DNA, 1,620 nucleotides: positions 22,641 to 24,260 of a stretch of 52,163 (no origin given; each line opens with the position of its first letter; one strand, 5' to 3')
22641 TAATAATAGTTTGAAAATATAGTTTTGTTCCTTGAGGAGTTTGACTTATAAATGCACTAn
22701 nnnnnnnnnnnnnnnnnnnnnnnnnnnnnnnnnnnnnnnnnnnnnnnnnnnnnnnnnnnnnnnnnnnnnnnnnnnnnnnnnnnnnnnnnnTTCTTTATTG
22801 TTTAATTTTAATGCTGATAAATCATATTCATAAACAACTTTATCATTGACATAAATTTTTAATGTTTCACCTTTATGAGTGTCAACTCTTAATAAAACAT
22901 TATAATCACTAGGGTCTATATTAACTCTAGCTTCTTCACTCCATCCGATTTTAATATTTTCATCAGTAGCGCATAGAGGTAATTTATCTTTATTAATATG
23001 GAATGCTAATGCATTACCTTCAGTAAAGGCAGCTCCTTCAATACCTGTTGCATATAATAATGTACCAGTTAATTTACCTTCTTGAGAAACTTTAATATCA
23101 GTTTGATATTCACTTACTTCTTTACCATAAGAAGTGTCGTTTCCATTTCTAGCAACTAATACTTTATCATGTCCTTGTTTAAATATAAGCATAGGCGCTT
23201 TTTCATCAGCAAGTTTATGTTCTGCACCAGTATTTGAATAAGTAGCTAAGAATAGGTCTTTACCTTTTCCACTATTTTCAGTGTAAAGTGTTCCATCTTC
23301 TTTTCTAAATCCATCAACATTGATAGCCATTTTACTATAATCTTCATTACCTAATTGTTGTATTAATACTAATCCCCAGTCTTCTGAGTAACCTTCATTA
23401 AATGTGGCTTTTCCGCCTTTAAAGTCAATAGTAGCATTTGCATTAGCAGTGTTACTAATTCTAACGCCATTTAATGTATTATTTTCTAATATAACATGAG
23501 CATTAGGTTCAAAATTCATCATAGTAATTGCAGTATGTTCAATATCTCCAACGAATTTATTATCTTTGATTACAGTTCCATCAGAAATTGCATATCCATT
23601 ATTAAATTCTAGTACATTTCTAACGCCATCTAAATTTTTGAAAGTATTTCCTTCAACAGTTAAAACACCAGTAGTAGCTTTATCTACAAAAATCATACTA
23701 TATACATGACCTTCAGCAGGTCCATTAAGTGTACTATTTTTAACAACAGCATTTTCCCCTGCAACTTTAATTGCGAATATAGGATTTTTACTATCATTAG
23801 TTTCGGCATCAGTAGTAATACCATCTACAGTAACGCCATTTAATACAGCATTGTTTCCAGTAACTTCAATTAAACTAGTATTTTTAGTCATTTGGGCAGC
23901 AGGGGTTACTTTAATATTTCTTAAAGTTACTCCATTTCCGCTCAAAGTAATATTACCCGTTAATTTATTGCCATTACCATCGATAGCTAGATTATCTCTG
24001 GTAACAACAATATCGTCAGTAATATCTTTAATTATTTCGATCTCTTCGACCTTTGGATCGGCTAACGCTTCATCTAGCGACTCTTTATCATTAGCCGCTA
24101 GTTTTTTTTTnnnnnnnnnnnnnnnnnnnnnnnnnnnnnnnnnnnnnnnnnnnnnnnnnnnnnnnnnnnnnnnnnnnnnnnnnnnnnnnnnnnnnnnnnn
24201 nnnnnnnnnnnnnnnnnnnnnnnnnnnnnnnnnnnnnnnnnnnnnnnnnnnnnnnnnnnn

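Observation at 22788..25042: Candidate programmed -1 frameshift fusing the tail tube protein to a beta-helix domain of about 440 aa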

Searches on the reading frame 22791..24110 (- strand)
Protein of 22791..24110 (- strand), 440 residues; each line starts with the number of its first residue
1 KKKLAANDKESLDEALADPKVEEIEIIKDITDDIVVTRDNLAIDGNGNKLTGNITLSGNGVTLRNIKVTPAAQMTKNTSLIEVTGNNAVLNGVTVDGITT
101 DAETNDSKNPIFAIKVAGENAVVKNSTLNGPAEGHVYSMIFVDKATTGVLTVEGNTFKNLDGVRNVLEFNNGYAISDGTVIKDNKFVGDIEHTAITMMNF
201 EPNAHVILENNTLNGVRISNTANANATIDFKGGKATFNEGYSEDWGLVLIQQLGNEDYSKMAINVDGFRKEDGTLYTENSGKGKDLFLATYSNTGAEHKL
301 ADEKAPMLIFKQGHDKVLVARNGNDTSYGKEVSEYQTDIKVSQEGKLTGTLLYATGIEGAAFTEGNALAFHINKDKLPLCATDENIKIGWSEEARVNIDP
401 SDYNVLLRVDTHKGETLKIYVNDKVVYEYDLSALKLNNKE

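Call 9: search_protein_families(library=pfam, proteins=[window:22791-24110:-], max_evalue=0.01)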
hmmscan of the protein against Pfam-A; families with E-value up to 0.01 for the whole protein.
window:22791-24110:- (440 aa): 0 families

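Call 10: search_protein_families(library=phrogs, proteins=[window:22791-24110:-], max_evalue=0.001)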
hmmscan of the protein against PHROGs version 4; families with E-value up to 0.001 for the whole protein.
window:22791-24110:- (440 aa): 0 families

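Call 15: find_homologous_proteins(query=window:22791-24101:-, max_evalue=0.001)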
Query window:22791-24101:- (437 aa): 9 proteins with E <= 0.001 among 7856 candidates.
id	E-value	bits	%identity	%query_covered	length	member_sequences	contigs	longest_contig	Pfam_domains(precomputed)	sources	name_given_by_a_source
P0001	1.0e-247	840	88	99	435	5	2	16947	-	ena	-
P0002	6.2e-237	804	100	84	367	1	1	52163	-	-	-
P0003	6.6e-188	643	79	84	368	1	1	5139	-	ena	-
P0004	1.6e-180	619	65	98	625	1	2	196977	-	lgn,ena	-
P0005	1.5e-169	582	63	96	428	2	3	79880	-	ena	-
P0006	1.1e-159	550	64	86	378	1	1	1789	-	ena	-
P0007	6.8e-157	541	63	86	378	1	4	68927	-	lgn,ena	-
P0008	1.0e-147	510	63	83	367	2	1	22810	-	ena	-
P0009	2.7e-93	331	51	69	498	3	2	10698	-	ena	-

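Call 18: find_encoding_contigs(protein=P0001, flank=4000, max_places=4)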
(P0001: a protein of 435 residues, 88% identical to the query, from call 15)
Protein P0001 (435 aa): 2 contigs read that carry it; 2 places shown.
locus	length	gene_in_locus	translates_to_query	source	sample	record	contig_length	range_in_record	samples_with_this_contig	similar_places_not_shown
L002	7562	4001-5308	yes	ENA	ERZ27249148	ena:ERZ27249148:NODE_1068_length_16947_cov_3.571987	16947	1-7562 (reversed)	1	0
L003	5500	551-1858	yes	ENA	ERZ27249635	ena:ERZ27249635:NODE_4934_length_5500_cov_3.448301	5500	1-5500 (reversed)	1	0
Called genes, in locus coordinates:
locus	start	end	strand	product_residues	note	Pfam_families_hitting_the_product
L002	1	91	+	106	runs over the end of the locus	-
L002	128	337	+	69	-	-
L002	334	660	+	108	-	-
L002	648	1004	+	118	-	-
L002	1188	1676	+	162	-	-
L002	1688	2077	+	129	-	PF27256:YomW (weak)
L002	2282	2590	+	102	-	-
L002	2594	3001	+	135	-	PF27211:YomV_2nd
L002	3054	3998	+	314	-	PF27173:YomU_Tube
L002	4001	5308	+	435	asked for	-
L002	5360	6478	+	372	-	-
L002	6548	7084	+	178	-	PF27287:YomO (weak)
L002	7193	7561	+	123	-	?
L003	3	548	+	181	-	?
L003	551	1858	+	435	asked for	-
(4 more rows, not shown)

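Call 19: find_encoding_contigs(protein=P0004, flank=6000, max_places=4)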
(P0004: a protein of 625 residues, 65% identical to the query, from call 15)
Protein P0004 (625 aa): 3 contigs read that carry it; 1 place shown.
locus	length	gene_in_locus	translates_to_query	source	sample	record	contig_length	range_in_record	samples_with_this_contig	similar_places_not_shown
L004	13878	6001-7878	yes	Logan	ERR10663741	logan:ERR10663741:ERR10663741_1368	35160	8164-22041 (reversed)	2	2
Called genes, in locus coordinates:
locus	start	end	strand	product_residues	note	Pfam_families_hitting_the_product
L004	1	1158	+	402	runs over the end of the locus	-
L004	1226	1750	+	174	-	-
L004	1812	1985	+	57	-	-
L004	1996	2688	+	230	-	-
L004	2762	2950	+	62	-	-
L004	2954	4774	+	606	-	-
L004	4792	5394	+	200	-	PF23849:Phage_TTP_2, PF06841:Phage_T4_gp19 (weak)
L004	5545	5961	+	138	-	-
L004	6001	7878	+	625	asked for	-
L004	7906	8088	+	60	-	-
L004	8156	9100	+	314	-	PF00149:Metallophos, PF12850:Metallophos_2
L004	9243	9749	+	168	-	-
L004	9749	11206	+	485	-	PF06745:ATPase (faint), PF03796:DnaB_C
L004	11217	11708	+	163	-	-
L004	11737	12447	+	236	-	-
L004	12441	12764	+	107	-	-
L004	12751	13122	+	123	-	-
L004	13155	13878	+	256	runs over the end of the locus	-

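Call 20: find_encoding_contigs(protein=P0005, flank=4000, max_places=4)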
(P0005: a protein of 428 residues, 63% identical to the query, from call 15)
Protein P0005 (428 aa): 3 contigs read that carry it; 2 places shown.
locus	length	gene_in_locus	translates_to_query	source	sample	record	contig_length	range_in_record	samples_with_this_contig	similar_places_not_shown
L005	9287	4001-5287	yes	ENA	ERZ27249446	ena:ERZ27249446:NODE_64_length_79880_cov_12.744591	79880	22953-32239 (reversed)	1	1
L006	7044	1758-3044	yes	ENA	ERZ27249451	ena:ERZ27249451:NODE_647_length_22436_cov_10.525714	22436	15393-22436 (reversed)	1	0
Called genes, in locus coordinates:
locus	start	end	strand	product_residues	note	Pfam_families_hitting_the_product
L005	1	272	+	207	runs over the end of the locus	-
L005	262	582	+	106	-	-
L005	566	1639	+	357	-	-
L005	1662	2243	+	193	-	PF27256:YomW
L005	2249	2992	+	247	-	PF27211:YomV_2nd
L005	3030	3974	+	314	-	PF27173:YomU_Tube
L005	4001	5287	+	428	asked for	-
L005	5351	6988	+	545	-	-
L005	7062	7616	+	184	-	PF27287:YomO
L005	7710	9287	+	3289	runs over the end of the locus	PF10145:PhageMin_Tail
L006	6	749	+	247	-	PF27211:YomV_2nd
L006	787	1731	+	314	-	PF27173:YomU_Tube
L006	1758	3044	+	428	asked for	-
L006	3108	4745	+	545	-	-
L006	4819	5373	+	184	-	PF27287:YomO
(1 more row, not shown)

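Call 24: find_encoding_contigs(protein=P0007, flank=4000, max_places=4)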
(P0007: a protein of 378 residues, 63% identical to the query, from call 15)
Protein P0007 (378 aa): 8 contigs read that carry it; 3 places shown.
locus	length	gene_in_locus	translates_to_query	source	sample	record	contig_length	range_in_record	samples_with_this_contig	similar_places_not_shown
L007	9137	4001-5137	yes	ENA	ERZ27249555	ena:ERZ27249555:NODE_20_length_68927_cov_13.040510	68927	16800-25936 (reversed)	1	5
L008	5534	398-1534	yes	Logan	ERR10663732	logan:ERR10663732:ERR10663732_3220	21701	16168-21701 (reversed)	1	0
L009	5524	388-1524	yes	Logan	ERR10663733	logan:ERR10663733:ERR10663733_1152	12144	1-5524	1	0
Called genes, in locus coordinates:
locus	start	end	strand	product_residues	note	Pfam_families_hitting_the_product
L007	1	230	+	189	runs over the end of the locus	-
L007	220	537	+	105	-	-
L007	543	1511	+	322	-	-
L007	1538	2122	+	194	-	PF27256:YomW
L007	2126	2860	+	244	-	PF27211:YomV_2nd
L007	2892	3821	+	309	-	PF27173:YomU_Tube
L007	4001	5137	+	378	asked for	-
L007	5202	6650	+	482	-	-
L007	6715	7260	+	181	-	PF27287:YomO (weak)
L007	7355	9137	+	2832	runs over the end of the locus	PF10145:PhageMin_Tail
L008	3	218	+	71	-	?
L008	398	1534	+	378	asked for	-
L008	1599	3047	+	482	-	-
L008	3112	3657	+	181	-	PF27287:YomO (weak)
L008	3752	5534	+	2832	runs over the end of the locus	PF10145:PhageMin_Tail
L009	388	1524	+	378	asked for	-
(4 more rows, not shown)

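Call 25: find_encoding_contigs(protein=P0008, flank=4000, max_places=3)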
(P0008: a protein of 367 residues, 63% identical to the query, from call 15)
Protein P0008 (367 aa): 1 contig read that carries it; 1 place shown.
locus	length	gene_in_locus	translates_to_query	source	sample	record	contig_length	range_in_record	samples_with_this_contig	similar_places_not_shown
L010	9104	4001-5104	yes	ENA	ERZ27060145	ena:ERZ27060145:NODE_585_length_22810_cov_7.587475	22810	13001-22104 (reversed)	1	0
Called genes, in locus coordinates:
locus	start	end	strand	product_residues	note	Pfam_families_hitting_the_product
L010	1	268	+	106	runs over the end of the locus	-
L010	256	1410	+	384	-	-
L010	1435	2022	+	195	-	PF27256:YomW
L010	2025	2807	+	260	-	PF27211:YomV_2nd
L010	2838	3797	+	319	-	PF27173:YomU_Tube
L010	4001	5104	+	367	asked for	-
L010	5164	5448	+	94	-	-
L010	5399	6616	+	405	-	-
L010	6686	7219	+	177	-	-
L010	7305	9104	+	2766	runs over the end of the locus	PF10145:PhageMin_Tail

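Call 26: find_encoding_contigs(protein=P0003, flank=4000, max_places=3)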
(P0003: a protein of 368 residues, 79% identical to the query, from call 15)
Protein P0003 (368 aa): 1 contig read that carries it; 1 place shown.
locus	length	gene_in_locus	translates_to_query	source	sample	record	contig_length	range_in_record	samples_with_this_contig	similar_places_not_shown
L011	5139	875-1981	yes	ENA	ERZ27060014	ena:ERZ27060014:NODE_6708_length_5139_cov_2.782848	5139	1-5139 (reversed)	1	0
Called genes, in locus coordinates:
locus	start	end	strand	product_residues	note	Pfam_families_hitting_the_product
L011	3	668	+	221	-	?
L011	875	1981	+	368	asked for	-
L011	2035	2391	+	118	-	-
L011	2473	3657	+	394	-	-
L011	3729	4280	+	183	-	PF27287:YomO (weak)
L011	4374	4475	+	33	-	-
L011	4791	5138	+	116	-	?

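Call 27: find_encoding_contigs(protein=P0009, flank=5000, max_places=3)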
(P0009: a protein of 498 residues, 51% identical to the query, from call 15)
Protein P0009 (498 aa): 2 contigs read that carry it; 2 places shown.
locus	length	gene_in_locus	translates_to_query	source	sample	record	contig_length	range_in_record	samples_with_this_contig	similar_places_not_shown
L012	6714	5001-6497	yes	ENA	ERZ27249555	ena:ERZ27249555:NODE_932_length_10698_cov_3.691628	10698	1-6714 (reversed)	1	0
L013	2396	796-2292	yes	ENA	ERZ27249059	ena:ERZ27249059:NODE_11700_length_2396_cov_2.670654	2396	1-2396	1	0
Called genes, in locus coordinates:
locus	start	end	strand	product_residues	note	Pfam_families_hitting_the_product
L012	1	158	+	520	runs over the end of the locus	-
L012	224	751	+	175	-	-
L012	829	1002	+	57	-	-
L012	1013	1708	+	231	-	-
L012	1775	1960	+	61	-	-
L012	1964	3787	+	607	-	-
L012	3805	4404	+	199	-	PF23849:Phage_TTP_2, PF06841:Phage_T4_gp19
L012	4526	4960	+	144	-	-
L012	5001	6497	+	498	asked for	-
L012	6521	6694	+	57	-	-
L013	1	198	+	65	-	?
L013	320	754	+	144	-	-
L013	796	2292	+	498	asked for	-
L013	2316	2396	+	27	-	?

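Call 39: predict_structure(alignment_id=A1)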
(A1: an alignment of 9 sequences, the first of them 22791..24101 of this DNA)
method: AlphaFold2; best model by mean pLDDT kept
length: 437 residues; sequences in the alignment: 9
mean_pLDDT: 91.8   pTM: 0.88
mean pLDDT of the five models: 91.8, 89.0, 87.5, 77.9, 64.6
residues with pLDDT >= 90: 320; 70-90: 108; 50-70: 9; < 50: 0
segments of 3 or more residues with pLDDT < 50: none
pLDDT, mean of each block of 10 residues (from residue 1): 93 94 93 95 94 97 95 95 97 93 88 96 96 96 93 94 94 94 90 95 97 91 96 76 88 90 96 92 89 75 93 92 90 95 95 88 93 87 89 83 88 90 94 84
secondary structure, 60 per line:
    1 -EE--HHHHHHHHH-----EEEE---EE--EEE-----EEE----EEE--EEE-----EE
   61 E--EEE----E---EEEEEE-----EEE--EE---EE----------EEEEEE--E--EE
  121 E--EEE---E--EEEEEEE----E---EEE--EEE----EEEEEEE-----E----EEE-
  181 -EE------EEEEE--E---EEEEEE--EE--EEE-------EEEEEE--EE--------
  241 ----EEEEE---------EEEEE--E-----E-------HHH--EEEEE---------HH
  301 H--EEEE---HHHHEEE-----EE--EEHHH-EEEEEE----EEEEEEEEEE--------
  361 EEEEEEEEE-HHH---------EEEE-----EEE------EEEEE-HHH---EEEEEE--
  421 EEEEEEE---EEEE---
elements in order: H6-14 E20-23 E31-33 E39-41 E46-48 E51-53 E59-61 E64-66 E75-80 E86-88 E108-113 E119-121 E124-126 E133-139 E148-150 E153-155 E160-166 E177-179 E190-194 E201-206 E213-215 E223-228 E245-249 E259-263 E285-289 E304-307 H311-314 E315-317 E333-338 E343-352 E361-369 E383-386 E392-394 E401-405 E413-418 E421-427 E431-434

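Call 43: fold_search(model_id=the predicted structure, library=pdb)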
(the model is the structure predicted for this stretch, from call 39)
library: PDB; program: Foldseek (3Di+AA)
matches with E <= 10: 437; with E <= 0.001: 3
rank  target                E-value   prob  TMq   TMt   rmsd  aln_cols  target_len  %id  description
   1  7xzd_A                7.5e-04  1.00  0.34  0.33  10.8       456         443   10  Mutant (F179A) of the N-terminal domain of fucoidan lyase FdlA (released 2022-09-28)
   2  5nxk_A                7.8e-04  1.00  0.31  0.41  10.1       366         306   14  L. reuteri 53608 SRRP (released 2018-03-21)
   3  1dbg_A                9.4e-04  1.00  0.36  0.33  12.1       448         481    9  CRYSTAL STRUCTURE OF CHONDROITINASE B (released 2000-01-12)
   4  7xze_A                1.1e-03  1.00  0.36  0.35  11.2       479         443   10  Mutant (H176A) of the N-terminal domain of fucoidan lyase FdlA (released 2022-09-28)
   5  5ny0                  1.5e-03  1.00  0.28  0.34  11.3       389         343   14  L. reuters 100-23 SRRP (released 2018-03-21)
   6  7xz9_A                2.0e-03  1.00  0.30  0.30  12.5       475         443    9  Mutant (E236A) of the N-terminal domain of fucoidan lyase FdlA (released 2022-09-28)
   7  5nxk_B                2.3e-03  1.00  0.30  0.41   9.7       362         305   15  L. reuteri 53608 SRRP (released 2018-03-21)
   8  7xz7_A                2.8e-03  1.00  0.31  0.30  13.2       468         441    9  Mutant (D137A) of the N-terminal domain of fucoidan lyase FdlA (released 2022-09-28)
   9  7xz8                  3.4e-03  0.99  0.28  0.28  13.8       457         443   11  Mutant (K141A) of the N-terminal domain of fucoidan lyase FdlA (released 2022-09-28)
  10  1ofm_A                3.8e-03  0.99  0.33  0.31  15.2       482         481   10  CRYSTAL STRUCTURE OF CHONDROITINASE B COMPLEXED TO CHONDROITIN 4-SULFATE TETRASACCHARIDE (released 2004-04-19)
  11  7xzf_A                4.4e-03  1.00  0.30  0.30  12.4       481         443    8  Wild type of the N-terminal domain of fucoidan lyase FdlA (released 2022-09-28)
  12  7xzc_A                4.4e-03  0.99  0.29  0.29  12.2       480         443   10  Mutant (R240A) of the N-terminal domain of fucoidan lyase FdlA (released 2022-09-28)
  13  5nxk_C                4.6e-03  1.00  0.28  0.36  10.8       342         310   13  L. reuteri 53608 SRRP (released 2018-03-21)
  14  6f7k_B                5.0e-03  0.69  0.23  0.20  16.3       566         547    8  Crystal structure of Dettilon tailspike protein (gp208) (released 2018-12-19)
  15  7bbv_A                5.3e-03  1.00  0.36  0.50   6.5       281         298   16  Pectate lyase B from Verticillium dahliae (released 2022-07-13)
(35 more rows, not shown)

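Call 44: fold_search(model_id=the predicted structure, library=viral)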
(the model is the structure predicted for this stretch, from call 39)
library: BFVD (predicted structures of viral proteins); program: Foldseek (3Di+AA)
matches with E <= 10: 821; with E <= 0.001: 9
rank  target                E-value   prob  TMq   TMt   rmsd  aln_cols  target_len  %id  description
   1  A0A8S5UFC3            2.0e-07  1.00  0.49  0.61   4.1       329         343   17  POLYGALACTURONASE 28 GLYCOSYL HYDROLASE, HYDROLYSES.9A [Myoviridae sp. ctcyQ27]
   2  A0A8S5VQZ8            3.1e-07  1.00  0.50  0.70   3.8       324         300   22  (no name in the UniProt tables at hand)
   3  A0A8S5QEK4            6.0e-06  1.00  0.38  0.25   8.0       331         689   14  Pectinesterase [Myoviridae sp. ctn8H20]
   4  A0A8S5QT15            2.1e-05  1.00  0.23  0.70   3.5       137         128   20  Uncharacterized protein [Phage sp. ctez94]
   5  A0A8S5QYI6            2.8e-05  1.00  0.24  0.65   3.0       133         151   25  Uncharacterized protein [Siphoviridae sp. ctcj91]
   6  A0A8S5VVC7            4.5e-05  1.00  0.23  0.48   3.4       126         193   17  (no name in the UniProt tables at hand)
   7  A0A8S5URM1            3.8e-04  1.00  0.33  0.56   7.9       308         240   18  Uncharacterized protein [Siphoviridae sp. ctg6c78]
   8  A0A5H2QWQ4            6.2e-04  0.98  0.23  0.16  12.7       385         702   14  (no name in the UniProt tables at hand)
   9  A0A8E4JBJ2            8.2e-04  0.87  0.21  0.17  16.0       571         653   11  (no name in the UniProt tables at hand)
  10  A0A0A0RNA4            1.7e-03  0.97  0.26  0.18  13.4       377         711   13  Uncharacterized protein [Bacillus phage Moonbeam]
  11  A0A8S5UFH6            2.2e-03  1.00  0.41  0.34   9.3       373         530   14  Particle-associated glycoside hydrolase, Fri1, tailspike, Acinetobacter baumannii [Myoviridae sp. ctcyQ27]
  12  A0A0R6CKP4            2.6e-03  0.99  0.30  0.25  13.7       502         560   12  Tail protein [Citrobacter phage CVT22]
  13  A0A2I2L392            3.7e-03  0.96  0.27  0.27  16.7       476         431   11  Uncharacterized protein [Orpheovirus IHUMI-LCC2]
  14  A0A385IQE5            4.4e-03  0.97  0.23  0.18  15.5       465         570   11  Tail spike protein [Escherichia phage LL11]
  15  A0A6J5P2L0            4.9e-03  0.97  0.32  0.25  15.4       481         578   15  Pectate lyase superfamily protein [uncultured Caudovirales phage]
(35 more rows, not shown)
